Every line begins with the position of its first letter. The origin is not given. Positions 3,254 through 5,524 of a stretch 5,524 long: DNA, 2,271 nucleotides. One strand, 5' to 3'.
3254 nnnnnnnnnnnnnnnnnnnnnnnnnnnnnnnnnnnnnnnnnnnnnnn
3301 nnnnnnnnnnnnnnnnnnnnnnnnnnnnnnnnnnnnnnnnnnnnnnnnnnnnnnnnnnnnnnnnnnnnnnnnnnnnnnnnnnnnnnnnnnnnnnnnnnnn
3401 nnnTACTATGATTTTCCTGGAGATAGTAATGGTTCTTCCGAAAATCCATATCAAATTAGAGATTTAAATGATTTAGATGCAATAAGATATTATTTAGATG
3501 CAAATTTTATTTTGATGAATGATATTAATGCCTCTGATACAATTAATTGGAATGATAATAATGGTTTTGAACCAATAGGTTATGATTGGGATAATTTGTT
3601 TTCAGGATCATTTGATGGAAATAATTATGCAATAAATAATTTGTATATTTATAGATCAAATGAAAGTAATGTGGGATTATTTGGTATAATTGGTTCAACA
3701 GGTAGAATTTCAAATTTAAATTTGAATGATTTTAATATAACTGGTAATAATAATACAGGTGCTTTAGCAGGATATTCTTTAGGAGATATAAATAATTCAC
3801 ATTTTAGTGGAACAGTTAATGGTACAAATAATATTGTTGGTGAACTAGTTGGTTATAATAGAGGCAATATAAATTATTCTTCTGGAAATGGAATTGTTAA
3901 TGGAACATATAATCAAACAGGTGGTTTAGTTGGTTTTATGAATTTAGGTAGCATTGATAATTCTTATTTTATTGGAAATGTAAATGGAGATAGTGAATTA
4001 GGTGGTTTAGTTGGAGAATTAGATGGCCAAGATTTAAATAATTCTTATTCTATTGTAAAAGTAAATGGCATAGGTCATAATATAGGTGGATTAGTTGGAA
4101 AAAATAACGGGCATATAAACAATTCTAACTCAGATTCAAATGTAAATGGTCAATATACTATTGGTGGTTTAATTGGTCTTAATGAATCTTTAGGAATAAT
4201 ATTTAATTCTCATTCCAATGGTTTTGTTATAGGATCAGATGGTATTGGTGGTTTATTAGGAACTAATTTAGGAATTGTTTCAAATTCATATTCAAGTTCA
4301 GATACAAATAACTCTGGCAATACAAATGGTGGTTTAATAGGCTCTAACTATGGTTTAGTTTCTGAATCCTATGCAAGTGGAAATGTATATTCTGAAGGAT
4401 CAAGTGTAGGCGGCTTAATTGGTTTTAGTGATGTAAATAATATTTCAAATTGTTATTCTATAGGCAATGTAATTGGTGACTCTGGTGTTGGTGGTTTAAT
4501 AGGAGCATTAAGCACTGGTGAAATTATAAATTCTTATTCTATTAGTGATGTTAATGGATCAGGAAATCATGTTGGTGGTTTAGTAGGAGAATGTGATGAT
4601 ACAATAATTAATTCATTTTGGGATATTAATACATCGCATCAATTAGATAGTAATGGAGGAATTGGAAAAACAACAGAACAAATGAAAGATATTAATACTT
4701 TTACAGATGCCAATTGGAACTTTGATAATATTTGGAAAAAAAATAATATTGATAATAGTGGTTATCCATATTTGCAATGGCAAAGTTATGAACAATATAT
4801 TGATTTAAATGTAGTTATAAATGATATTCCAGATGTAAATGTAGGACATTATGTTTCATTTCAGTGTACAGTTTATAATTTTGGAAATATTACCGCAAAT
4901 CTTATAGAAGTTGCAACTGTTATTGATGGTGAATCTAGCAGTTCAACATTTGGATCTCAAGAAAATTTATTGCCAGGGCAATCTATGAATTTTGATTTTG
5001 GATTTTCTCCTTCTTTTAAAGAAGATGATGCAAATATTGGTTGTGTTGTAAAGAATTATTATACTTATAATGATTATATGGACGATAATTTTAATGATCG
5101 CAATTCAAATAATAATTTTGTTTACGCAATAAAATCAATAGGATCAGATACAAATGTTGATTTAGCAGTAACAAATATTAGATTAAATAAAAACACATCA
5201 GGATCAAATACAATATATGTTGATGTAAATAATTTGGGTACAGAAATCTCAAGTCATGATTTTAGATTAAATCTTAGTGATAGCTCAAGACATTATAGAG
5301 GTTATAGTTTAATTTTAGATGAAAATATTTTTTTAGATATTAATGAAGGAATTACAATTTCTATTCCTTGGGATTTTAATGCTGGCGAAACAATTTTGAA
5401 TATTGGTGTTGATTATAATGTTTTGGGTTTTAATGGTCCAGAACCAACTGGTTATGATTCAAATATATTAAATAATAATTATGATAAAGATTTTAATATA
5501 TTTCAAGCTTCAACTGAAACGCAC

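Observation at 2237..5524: Uncalled, open-ended ORF of at least 1,096 codons: a giant modular secreted surface protein missing from the ORF track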

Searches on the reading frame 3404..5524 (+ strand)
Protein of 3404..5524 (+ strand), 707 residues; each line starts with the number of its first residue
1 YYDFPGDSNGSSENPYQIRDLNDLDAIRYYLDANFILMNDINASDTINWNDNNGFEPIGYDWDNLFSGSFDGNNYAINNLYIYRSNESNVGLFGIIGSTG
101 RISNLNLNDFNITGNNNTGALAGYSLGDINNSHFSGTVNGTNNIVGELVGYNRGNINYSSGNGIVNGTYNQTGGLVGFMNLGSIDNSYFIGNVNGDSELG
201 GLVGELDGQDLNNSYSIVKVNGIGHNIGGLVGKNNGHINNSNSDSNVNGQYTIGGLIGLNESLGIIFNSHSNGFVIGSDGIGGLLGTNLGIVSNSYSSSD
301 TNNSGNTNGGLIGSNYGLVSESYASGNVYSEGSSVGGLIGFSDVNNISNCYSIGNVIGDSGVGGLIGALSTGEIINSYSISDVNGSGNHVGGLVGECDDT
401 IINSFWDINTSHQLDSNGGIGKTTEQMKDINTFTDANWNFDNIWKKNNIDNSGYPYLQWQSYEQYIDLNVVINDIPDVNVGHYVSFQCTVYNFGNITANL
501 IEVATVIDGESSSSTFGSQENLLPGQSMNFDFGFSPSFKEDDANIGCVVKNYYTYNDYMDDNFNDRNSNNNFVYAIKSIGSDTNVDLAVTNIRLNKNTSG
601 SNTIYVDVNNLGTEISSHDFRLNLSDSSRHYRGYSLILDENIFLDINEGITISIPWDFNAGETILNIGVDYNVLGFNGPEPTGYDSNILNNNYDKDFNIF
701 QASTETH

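Call 69: predict_structure(alignment_id=A2)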
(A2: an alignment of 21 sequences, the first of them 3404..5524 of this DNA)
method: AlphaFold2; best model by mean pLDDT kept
length: 707 residues; sequences in the alignment: 21
mean_pLDDT: 75.2   pTM: 0.68
mean pLDDT of the five models: 75.2, 75.1, 74.7, 74.6, 74.1
residues with pLDDT >= 90: 431; 70-90: 24; 50-70: 12; < 50: 240
segments of 3 or more residues with pLDDT < 50: 463-503, 505-526, 533-707
pLDDT, mean of each block of 10 residues (from residue 1): 69 95 95 97 97 95 96 98 97 98 98 97 97 98 94 97 95 91 95 97 95 97 97 97 97 98 97 97 98 98 96 98 98 96 94 97 98 97 95 96 98 97 98 97 91 93 41 38 46 41 46 41 48 46 46 31 30 36 32 34 35 33 33 37 32 38 38 29 30 31 31
secondary structure, 60 per line:
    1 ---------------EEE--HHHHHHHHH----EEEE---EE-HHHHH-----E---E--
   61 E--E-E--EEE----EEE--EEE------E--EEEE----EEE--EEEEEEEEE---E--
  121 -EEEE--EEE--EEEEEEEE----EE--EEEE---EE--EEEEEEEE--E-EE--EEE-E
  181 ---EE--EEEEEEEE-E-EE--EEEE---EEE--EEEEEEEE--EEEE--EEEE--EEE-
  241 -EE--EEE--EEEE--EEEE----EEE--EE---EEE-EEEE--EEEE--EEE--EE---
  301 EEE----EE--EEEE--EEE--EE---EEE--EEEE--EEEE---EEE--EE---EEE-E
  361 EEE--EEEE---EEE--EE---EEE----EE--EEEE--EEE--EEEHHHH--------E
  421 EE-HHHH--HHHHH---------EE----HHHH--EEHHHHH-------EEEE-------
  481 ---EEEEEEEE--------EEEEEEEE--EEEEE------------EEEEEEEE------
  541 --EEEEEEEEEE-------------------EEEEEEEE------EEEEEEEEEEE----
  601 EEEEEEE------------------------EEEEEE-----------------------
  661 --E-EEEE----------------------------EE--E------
elements in order (helices of 4 or more, strands of 3 or more residues): E16-18 H21-29 E34-37 H44-48 E69-71 E76-78 E81-83 E93-96 E101-103 E106-114 E122-125 E128-130 E133-140 E149-152 E160-167 E176-178 E188-195 E203-206 E210-212 E215-222 E225-228 E231-234 E237-239 E246-248 E251-254 E257-260 E265-267 E275-277 E279-282 E285-288 E291-293 E301-303 E312-315 E318-320 E328-330 E333-336 E339-342 E346-348 E356-358 E360-363 E366-369 E373-375 E383-385 E394-397 E400-402 E405-407 H408-411 E420-422 H424-427 H430-434 H450-453 H458-462 E470-473 E484-491 E500-507 E510-514 E527-534 E543-552 E572-579 E586-596 E601-607 E632-637 E665-668
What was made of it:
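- On GLUG (PF07581) beta-helix module: pLDDT >90 for aa ~400-850 (call 69).
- On CARDB (PF07705): The AlphaFold2 model is low-confidence (call 69).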

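Call 71: fold_search(model_id=the predicted structure, library=pdb)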
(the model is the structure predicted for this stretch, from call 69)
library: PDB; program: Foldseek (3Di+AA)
matches with E <= 10: 1040; with E <= 0.001: 1
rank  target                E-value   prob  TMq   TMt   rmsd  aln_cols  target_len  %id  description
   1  3n6z                  4.9e-07  1.00  0.18  0.32  12.6       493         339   17  Crystal structure of a putative immunoglobulin A1 protease (BACOVA_03286) from Bacteroides ovatus at 1.30 A resolution (released 2010-07-21)
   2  4xn0                  2.1e-03  0.75  0.20  0.22  26.1       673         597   11  Tailspike protein mutant E372A of E. coli bacteriophage HK620 (released 2016-01-27)
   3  6xja_P                2.7e-03  1.00  0.24  0.14   7.9       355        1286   18  Streptococcus Pneumoniae IgA1 Protease with IgA1 substrate (released 2021-01-20)
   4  7uvl_P                4.2e-03  0.96  0.17  0.11  11.4       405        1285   16  IgA1 Protease with IgA1 substrate (released 2022-11-23)
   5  6xjb                  1.0e-02  0.95  0.19  0.12  10.2       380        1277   15  IgA1 Protease (released 2020-12-09)
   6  4xlh                  1.1e-02  0.41  0.19  0.21  26.1       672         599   10  Tailspike protein double mutant D339A/E372A of E. coli bacteriophage HK620 (released 2016-01-20)
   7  4xr6_A                1.1e-02  0.47  0.20  0.22  26.8       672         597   10  Tailspike protein double mutant D339A/E372Q of E. coli bacteriophage HK620 in complex with hexasaccharide (released 2016-01-27)
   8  4xop_A                1.2e-02  0.51  0.20  0.23  25.5       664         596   10  Tailspike protein double mutant D339N/E372Q of E. coli bacteriophage HK620 in complex with hexasaccharide (released 2016-01-27)
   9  4xkv                  1.7e-02  0.41  0.20  0.23  25.7       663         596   11  Tailspike protein mutant D339N of E. coli bacteriophage HK620 (released 2016-01-20)
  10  4xle_A                1.7e-02  0.35  0.20  0.22  26.4       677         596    9  Tailspike protein double mutant D339N/E372A of E. coli bacteriophage HK620 in complex with hexasaccharide (released 2016-01-20)
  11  2x6x_A                2.0e-02  0.44  0.21  0.23  25.9       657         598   11  Tailspike protein mutant D339N of E.coli bacteriophage HK620 in complex with hexasaccharide (released 2011-03-02)
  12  2vbm_A                2.3e-02  0.72  0.24  0.30  23.3       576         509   12  Tailspike protein of bacteriophage Sf6 complexed with tetrasaccharide (released 2008-04-22)
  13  4xon                  2.3e-02  0.51  0.22  0.25  26.1       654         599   10  Tailspike protein double mutant D339N/E372Q of E. coli bacteriophage HK620 (released 2016-01-27)
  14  4xm3_A                2.8e-02  0.38  0.21  0.23  25.4       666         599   10  Tailspike protein mutant E372A of E. coli bacteriophage HK620 in complex with pentasaccharide (released 2016-01-27)
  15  6g0x_A                3.1e-02  0.44  0.22  0.24  24.0       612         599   11  TAILSPIKE PROTEIN OF E. COLI BACTERIOPHAGE HK620 IN COMPLEX WITH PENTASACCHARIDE (released 2018-04-04)
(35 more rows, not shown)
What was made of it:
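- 3425..4786 (+): Self-contained GLUG beta-helix module, aa 397-850. N-cap aa ~400-473 (nt 3434-3655); 12 coils of about 27 aa, aa 474-796 (nt 3656-4624); helical C-cap aa 797-850 (nt 4625-4786). Foldseek matches 3n6z and 6xja (call 71).
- On GLUG (PF07581) beta-helix module: Foldseek matches 3n6z (E 4.9e-7) and 6xja (call 71).
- Closest known: GLUG / Peptidase_M26_N beta-helix of IgA1 proteases. Same: GLUG repeats form a right-handed beta-helix, and these are the top solved-structure matches (call 71).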

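Call 82: fold_search(model_id=the predicted structure, library=viral)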
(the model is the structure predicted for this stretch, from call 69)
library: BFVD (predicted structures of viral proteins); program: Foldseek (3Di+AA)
matches with E <= 10: 535; with E <= 0.001: 10
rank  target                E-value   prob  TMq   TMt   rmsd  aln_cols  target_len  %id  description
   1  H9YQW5                4.7e-14  1.00  0.20  0.25  25.5       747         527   14  (no name in the UniProt tables at hand)
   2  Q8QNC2                2.3e-12  1.00  0.31  0.21  20.2       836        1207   12  EsV-1-160 [Ectocarpus siliculosus virus 1 (isolate New Zealand/Kaikoura/1988)]
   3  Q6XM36                5.8e-11  1.00  0.32  0.35  18.7       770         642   14  FirrV-1-A51 [Feldmannia irregularis virus a]
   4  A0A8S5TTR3            5.8e-11  1.00  0.20  0.24  16.2       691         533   14  Putative immunoglobulin A1 protease [Siphoviridae sp. ct5jB2]
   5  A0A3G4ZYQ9            8.3e-09  1.00  0.37  0.46  11.4       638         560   17  Uncharacterized protein [Gaeavirus sp.]
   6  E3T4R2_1              7.9e-07  1.00  0.19  0.16  28.8       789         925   15  Hedgehog/Intein (Hint) domain-containing protein [Cafeteria roenbergensis virus (strain BV-PW1)]
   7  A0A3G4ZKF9            2.1e-06  1.00  0.39  0.48  10.0       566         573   17  Uncharacterized protein [Terrestrivirus sp.]
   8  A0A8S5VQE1            6.7e-06  1.00  0.21  0.24   8.1       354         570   23  (no name in the UniProt tables at hand)
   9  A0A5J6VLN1            1.4e-05  1.00  0.18  0.23  14.8       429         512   18  Uncharacterized protein [Megaviridae environmental sample]
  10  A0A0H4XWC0            5.0e-04  0.44  0.12  0.15  26.8       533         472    9  Uncharacterized protein [Salmon gill poxvirus]
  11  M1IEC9                1.2e-03  0.57  0.15  0.18  14.1       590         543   10  Putative tailspike, beta-helical glycoside [Bacillus phage Finn]
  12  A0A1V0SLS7            1.4e-03  0.51  0.14  0.15  14.4       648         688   10  Right handed beta helix domain-containing protein [Klosneuvirus KNV1]
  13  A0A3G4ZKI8            3.4e-03  0.97  0.22  0.32  13.0       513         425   16  Uncharacterized protein [Terrestrivirus sp.]
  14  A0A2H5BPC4            4.1e-03  0.51  0.17  0.17  27.2       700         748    9  Tail spike protein [Salmonella phage Mutine]
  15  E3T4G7                4.5e-03  0.51  0.17  0.14  33.3       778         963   15  Hedgehog/Intein (Hint) domain-containing protein [Cafeteria roenbergensis virus (strain BV-PW1)]
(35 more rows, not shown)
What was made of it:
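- The GLUG-type beta-helix matches predicted viral proteins, including a siphovirus 'putative IgA1 protease', giant-virus proteins and tailspikes (call 82).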

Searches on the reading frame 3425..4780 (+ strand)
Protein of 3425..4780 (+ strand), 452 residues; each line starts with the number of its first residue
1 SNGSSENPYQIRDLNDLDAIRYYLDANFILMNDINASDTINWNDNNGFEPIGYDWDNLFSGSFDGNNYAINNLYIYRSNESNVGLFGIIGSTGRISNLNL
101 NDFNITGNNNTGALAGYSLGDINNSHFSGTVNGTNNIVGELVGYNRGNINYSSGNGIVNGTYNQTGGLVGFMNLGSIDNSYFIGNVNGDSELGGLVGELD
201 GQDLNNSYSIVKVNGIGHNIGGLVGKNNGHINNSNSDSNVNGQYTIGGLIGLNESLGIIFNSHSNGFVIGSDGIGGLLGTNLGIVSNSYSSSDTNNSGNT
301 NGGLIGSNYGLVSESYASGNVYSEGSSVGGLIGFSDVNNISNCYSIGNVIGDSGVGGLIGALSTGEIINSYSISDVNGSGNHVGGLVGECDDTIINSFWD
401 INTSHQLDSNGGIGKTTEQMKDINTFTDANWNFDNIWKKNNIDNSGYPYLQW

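Call 14: search_protein_families(library=pfam, proteins=[window:3425-4780:+], max_evalue=10)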
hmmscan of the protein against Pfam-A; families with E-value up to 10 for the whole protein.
window:3425-4780:+ (452 aa): 2 families
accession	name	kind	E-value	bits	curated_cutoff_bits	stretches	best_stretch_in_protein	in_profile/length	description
PF07581.17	Glug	-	2.2e-19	68.9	20.5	9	325-350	2-28/28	The GLUG motif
PF05342.19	Peptidase_M26_N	-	0.00015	21.5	27.7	1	17-118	147-237/250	M26 IgA1-specific Metallo-endopeptidase N-terminal region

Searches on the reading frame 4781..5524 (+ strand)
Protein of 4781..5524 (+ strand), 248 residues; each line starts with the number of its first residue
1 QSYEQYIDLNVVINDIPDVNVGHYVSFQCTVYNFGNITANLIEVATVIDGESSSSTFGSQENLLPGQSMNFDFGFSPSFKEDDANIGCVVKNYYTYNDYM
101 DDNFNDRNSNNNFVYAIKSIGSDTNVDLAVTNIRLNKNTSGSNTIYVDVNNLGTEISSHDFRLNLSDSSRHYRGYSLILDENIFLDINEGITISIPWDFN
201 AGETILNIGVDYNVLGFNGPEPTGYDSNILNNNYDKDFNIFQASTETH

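Call 20: find_homologous_proteins(query=window:4781-5524:+, max_evalue=0.001)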
Query window:4781-5524:+: 166 candidates shared short words with the query, none scored E <= 0.001.
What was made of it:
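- Tried and rejected: A homologue search with the C-terminal 248 aa alone gave no hits (call 20).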

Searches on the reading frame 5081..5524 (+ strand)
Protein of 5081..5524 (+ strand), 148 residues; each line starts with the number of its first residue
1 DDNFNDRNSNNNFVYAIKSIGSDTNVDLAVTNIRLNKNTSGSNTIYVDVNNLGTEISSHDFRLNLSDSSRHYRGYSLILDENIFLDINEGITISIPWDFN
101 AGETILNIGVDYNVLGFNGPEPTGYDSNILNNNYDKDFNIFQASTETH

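Call 14: search_protein_families(library=pfam, proteins=[window:5081-5524:+], max_evalue=10)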
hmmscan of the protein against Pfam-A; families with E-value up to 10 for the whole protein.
window:5081-5524:+ (148 aa): 1 family
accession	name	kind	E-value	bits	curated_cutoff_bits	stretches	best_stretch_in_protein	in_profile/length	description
PF16224.10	DUF4883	-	0.042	14.7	27.1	1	12-108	6-106/119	DOmain of unknown function (DUF4883)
